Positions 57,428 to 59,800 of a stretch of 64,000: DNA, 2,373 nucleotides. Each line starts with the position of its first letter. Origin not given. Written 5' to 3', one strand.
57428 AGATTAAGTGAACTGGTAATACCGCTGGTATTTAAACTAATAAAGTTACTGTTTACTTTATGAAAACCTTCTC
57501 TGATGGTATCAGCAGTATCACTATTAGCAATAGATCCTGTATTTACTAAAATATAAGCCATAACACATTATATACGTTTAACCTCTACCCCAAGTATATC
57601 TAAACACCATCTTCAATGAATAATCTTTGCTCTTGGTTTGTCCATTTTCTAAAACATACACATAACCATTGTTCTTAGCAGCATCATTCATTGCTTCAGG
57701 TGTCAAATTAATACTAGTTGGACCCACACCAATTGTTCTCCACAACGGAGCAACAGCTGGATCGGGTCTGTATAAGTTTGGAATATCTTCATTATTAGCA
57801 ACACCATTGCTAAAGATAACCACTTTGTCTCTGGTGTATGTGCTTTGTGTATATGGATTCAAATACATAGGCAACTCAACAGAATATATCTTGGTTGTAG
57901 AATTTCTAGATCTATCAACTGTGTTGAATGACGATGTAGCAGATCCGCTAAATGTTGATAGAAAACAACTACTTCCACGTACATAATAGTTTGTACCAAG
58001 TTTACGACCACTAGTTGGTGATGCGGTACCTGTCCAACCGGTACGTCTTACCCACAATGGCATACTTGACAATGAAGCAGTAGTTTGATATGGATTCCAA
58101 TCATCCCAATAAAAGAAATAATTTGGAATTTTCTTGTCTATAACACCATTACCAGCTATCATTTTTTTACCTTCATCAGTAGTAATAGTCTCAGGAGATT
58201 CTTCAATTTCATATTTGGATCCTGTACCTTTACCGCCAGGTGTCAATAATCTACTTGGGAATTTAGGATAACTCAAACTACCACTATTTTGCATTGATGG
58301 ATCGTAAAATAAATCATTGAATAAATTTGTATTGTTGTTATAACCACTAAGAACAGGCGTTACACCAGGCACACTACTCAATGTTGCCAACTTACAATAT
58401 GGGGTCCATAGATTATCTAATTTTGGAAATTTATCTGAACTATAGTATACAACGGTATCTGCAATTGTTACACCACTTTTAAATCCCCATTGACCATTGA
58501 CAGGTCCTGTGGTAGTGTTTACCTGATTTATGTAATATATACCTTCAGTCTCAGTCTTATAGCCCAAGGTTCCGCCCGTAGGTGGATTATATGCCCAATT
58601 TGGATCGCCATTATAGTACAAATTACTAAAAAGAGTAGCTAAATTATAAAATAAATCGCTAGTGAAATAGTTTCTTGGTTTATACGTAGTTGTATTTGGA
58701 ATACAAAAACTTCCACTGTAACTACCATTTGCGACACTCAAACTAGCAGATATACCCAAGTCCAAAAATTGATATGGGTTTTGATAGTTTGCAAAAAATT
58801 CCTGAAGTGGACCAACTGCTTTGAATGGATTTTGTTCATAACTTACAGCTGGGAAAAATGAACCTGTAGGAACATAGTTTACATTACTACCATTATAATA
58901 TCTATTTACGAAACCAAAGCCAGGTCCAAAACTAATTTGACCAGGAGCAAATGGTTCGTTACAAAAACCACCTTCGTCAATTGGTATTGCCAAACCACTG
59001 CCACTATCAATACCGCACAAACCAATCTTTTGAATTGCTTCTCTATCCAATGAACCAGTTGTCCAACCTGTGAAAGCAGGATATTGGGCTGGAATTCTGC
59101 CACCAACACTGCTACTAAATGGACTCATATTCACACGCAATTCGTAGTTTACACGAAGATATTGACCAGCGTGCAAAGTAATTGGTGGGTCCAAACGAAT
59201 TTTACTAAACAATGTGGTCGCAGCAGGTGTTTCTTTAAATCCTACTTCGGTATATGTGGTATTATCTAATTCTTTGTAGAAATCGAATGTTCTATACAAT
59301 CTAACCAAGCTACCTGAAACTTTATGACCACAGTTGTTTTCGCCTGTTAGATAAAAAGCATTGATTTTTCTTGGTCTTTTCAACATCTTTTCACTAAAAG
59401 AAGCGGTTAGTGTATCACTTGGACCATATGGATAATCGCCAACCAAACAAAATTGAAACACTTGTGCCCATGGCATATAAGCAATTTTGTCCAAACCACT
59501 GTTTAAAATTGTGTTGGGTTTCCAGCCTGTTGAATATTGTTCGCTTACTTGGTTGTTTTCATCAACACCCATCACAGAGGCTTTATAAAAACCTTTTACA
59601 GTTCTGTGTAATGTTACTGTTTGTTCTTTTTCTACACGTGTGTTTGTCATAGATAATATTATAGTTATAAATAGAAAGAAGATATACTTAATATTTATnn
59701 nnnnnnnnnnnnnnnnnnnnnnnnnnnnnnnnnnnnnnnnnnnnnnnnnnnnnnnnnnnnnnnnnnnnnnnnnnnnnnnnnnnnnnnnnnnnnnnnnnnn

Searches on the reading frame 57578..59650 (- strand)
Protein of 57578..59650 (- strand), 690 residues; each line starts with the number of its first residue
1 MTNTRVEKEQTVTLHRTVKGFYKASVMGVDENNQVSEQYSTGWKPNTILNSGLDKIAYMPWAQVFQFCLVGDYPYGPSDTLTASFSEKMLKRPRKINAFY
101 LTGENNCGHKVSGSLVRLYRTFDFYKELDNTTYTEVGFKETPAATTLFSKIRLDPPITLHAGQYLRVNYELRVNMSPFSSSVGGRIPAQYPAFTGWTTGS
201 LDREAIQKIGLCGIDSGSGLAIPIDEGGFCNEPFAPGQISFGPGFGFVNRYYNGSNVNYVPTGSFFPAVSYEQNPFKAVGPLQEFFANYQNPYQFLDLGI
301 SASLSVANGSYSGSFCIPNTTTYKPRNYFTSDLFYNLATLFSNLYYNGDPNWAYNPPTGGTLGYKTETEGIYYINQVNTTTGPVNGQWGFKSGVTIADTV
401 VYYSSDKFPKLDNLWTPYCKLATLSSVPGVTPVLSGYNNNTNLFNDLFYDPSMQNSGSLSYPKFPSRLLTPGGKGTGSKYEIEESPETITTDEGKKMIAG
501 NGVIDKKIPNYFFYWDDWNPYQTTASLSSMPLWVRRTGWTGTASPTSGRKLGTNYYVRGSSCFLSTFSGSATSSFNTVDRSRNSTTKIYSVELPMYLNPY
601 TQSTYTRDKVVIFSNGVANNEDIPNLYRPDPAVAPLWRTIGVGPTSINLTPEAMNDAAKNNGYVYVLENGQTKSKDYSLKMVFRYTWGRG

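Call 93: search_dna_similar(query=window:57578-59650:-, collection=phages, mode=protein, max_rows=12, max_evalue=0.00001)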
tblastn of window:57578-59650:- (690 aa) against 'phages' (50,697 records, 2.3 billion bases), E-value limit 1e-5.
No match.
